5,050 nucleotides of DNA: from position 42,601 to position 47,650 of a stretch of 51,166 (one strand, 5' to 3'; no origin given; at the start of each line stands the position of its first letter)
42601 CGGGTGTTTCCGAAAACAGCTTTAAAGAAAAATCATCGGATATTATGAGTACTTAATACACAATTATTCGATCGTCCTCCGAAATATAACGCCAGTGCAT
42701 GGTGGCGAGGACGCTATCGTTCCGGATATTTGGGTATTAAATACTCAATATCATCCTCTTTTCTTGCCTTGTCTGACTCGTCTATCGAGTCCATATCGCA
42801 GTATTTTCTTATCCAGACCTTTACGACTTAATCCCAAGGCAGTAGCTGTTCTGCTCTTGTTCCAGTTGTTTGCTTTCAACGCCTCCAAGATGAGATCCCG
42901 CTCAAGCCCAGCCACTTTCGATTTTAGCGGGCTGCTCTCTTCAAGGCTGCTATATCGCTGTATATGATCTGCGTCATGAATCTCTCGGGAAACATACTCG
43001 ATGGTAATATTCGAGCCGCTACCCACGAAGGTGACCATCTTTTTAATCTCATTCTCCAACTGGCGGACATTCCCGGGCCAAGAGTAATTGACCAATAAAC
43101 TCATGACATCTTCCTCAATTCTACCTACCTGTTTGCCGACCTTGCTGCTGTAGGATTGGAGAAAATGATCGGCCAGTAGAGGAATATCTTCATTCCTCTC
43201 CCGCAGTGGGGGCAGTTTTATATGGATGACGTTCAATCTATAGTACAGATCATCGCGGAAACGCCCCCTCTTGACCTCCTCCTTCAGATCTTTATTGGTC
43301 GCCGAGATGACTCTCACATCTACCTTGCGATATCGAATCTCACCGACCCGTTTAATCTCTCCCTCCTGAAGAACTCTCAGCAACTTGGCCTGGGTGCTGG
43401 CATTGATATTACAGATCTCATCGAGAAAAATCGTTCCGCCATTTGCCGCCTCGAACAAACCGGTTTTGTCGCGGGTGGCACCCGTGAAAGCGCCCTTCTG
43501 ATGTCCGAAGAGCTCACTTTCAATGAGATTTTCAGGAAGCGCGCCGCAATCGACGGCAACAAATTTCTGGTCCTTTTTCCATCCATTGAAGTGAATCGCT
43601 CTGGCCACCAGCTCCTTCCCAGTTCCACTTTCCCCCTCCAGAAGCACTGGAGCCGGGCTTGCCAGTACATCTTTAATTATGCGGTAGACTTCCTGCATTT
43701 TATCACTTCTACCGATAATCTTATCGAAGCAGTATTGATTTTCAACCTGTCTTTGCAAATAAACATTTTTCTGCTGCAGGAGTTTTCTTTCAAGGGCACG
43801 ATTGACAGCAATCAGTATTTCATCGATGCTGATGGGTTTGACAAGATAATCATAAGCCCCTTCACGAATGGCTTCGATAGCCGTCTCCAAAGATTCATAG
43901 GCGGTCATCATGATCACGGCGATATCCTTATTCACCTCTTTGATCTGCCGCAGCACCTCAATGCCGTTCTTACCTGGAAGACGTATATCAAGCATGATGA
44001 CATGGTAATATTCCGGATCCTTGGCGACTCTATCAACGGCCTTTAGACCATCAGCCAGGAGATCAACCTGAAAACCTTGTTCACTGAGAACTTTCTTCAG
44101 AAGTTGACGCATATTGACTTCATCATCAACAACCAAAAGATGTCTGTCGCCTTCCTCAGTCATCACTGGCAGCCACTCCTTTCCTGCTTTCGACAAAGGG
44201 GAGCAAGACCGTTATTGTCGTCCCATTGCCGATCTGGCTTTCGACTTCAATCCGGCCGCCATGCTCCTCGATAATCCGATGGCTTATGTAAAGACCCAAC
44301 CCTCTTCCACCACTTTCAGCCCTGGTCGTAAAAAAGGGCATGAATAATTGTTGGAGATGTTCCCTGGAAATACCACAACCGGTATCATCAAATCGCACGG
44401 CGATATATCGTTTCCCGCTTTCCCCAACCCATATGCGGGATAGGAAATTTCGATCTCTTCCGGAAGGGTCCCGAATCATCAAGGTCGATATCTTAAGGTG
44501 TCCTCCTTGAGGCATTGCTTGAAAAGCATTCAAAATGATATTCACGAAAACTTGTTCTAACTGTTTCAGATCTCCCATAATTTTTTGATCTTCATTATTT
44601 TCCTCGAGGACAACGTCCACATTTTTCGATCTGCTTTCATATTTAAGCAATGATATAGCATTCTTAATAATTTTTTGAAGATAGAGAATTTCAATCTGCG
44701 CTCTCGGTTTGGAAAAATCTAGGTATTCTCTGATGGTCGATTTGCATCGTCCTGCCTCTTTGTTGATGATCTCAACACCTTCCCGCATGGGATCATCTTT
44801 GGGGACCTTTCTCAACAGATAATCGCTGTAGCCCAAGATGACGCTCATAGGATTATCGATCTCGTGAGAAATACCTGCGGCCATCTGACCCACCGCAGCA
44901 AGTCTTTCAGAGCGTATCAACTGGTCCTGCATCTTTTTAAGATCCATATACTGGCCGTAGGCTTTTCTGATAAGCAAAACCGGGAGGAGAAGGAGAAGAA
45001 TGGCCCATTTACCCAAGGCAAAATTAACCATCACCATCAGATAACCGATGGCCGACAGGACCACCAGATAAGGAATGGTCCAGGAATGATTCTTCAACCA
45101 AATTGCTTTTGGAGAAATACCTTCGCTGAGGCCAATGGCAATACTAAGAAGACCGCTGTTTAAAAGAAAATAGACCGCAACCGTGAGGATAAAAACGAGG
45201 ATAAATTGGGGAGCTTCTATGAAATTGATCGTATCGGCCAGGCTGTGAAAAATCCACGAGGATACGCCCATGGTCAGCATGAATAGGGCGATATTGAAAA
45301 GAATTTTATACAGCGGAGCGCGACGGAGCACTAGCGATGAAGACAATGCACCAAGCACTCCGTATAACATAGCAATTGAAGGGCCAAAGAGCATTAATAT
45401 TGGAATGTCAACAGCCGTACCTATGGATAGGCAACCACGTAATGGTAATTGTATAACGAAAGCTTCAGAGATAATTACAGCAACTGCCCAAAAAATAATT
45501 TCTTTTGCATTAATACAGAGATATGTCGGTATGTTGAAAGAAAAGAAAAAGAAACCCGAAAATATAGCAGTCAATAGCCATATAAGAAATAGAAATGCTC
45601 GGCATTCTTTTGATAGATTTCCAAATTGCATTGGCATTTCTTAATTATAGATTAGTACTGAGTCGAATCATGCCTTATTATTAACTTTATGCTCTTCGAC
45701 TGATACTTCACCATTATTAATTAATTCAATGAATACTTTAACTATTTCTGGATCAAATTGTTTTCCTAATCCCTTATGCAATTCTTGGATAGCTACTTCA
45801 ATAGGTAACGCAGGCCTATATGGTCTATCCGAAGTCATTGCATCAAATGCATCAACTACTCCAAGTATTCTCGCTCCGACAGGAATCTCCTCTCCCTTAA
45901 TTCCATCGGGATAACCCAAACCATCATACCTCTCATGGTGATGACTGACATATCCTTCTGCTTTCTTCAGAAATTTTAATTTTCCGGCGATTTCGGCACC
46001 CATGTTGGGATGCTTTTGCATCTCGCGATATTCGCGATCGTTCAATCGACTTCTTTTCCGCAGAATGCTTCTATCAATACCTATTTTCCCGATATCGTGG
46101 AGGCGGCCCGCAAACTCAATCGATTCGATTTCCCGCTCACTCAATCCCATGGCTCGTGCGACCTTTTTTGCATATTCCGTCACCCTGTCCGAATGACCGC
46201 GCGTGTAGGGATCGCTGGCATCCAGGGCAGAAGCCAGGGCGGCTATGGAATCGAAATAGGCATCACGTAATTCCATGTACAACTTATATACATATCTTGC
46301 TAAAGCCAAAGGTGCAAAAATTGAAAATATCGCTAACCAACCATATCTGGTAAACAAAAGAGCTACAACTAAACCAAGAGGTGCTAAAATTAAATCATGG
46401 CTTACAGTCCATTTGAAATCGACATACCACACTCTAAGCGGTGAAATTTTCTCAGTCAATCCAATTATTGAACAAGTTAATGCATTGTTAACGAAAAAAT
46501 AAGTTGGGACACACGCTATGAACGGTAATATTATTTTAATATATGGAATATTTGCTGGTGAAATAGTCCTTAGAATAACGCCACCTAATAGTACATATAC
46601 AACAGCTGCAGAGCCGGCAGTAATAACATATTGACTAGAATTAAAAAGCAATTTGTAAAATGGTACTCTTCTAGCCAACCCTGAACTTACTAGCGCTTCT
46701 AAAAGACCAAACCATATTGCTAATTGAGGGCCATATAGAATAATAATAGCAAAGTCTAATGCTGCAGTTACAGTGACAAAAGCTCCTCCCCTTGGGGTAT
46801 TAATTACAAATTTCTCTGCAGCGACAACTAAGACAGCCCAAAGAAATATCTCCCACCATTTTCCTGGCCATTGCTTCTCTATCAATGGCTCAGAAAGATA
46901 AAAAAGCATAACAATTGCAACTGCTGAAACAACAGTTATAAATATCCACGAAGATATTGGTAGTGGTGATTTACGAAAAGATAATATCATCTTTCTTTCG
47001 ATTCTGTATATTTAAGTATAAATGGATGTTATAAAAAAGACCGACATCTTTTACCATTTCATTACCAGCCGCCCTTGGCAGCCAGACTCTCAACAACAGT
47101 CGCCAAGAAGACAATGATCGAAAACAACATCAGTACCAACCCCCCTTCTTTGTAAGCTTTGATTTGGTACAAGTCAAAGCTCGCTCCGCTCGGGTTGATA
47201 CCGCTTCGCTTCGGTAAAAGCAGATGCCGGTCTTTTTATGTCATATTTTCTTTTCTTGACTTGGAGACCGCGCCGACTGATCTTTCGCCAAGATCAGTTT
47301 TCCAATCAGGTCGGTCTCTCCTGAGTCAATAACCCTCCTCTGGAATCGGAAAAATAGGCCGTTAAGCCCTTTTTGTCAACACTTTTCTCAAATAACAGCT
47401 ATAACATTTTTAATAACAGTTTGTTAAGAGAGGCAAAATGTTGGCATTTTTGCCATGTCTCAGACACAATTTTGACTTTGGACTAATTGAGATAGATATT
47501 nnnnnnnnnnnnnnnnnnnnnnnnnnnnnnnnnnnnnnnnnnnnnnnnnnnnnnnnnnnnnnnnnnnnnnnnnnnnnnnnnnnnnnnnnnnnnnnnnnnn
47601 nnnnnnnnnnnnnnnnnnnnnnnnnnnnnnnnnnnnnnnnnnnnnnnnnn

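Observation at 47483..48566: Sigma-54 promoter driving a small membrane protein plus a stand-alone, degenerate activator-like AAA+ protein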

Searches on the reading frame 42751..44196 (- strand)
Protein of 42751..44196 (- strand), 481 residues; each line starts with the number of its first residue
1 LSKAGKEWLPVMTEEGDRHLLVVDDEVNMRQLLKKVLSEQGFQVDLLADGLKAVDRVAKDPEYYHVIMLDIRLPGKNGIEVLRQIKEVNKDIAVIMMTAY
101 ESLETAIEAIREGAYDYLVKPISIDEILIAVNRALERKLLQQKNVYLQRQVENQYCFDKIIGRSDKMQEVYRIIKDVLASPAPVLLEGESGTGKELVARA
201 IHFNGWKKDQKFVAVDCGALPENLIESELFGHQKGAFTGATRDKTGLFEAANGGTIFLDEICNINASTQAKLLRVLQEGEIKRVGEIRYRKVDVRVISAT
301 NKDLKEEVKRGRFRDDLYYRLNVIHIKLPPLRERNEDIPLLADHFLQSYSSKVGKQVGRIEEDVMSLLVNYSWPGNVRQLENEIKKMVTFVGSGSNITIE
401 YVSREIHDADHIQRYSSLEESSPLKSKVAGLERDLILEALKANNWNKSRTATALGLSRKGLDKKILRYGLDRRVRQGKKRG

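Call 3: search_protein_families(library=pfam, proteins=[window:42751-44196:-], max_evalue=0.01)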
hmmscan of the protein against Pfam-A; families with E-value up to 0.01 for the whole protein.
window:42751-44196:- (481 aa): 10 families
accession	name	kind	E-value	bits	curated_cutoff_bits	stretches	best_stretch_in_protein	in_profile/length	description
PF00158.32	Sigma54_activat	-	1.8e-71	239.7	20.2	1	160-326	1-167/168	Sigma-54 interaction domain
PF00072.30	Response_reg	-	3.8e-28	98.3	30.2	1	21-131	2-110/111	Response regulator receiver domain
PF25601.1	AAA_lid_14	-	3.5e-24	84.9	27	1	332-412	1-80/87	AAA+ ATPase lid domain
PF14532.12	Sigma54_activ_2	-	7.3e-24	85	25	1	161-331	1-138/138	Sigma-54 interaction domain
PF02954.25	HTH_8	-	3.6e-11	43.1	22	1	431-468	5-42/42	Bacterial regulatory protein, Fis family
PF07728.20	AAA_5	-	1.7e-08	35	22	1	183-303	1-124/139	AAA domain (dynein-related subfamily)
PF00004.35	AAA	-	6.3e-06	27.1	21.2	1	184-318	1-128/131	ATPase family associated with various cellular activities (AAA)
PF07724.20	AAA_2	-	3.2e-05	24.5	27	1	184-307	6-130/166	AAA domain (Cdc48 subfamily)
PF07726.17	AAA_3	-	0.0031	17.8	27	1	184-291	2-101/131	ATPase family associated with various cellular activities (AAA)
PF18024.7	HTH_50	-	0.0091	16.1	27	0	424-470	4-49/50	Helix-turn-helix domain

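Call 4: search_protein_families(library=ncbifam, proteins=[window:42751-44196:-], max_evalue=0.01)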
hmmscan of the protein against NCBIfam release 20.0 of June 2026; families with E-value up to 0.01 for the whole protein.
window:42751-44196:- (481 aa): 123 families (the best 25 are shown)
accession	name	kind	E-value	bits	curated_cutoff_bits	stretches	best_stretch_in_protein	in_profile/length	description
NF008469.0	PRK11361.1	equivalog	4.7e-143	477.2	714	1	18-471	5-457/461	acetoacetate metabolism transcriptional regulator AtoC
TIGR01818.1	ntrC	equivalog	3.4e-130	434.9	558.6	1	21-465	2-460/463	nitrogen regulation protein NR(I)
NF041946.1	LuxO_transreg_Vib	equivalog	1e-120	403.7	800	1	23-420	2-394/463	quorum-sensing sigma-54 dependent transcriptional regulator LuxO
TIGR02915.1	PEP_resp_reg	equivalog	2.4e-115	385.9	502.6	1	20-470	1-444/445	PEP-CTERM-box response regulator transcription factor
NF007689.0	PRK10365.1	equivalog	2.5e-115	385.8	760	1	18-466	6-440/441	sigma-54-dependent response regulator transcription factor ZraR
NF008176.1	PRK10923.1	equivalog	5.3e-111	371.5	620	1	20-418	6-397/469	nitrogen regulation protein NR(I)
NF051870.1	NAssimRespRegNtrX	equivalog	1.7e-110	370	600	1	19-469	3-451/452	nitrogen assimilation response regulator NtrX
NF041552.1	TF_PrdR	equivalog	2e-109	366.5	795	1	115-468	221-576/577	sigma-54 dependent transcriptional regulator PrdR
TIGR01817.1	nifA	equivalog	1.2e-102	344.4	528.85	1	139-402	179-438/534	nif-specific transcriptional activator NifA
NF038308.1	RNA_repair_RtcR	equivalog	7.1e-101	338.6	650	1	97-462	117-505/530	RNA repair transcriptional activator RtcR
NF003451.0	PRK05022.1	equivalog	3.4e-100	336.2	476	1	133-470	166-510/512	nitric oxide reductase transcriptional regulator NorR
NF011695.0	PRK15115.1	equivalog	1.4e-99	333.9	763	1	15-393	4-370/445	two-component system response regulator GlrR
NF050807.1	TransRegFlbDCaul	equivalog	6.6e-93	312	750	1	65-468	47-438/454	sigma-54-dependent transcriptional regulator FlbD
NF041906.1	V4R_TF_MobR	exception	1.8e-92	310.6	999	1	119-466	198-542/544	phenol degradation transcriptional regulator MobR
NF049963.1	RespRegFlgRCampy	domain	7.9e-92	308.3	750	1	20-469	3-428/429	fla regulon two-component system response regulator FlgR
TIGR02974.1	phageshock_pspF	equivalog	9.9e-80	268.3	443.55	1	160-391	1-233/336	phage shock protein operon transcriptional activator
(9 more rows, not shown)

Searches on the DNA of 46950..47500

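Call 65: search_rna_families(source=window, start=46950, end=47500, threshold=evalue, max_evalue=5)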
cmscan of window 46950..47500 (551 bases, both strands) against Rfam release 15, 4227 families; matches with E-value up to 5: 2.
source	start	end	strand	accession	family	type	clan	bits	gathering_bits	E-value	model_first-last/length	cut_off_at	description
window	47437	47496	+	RF02475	GlsR6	Gene; snRNA; snoRNA; CD-box;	-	13.6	75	1.5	1-59/59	no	Small nucleolar RNA GlsR6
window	47208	47285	+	RF01394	isrK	Gene; sRNA;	-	12.5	50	4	1-77/77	no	isrK Hfq binding RNA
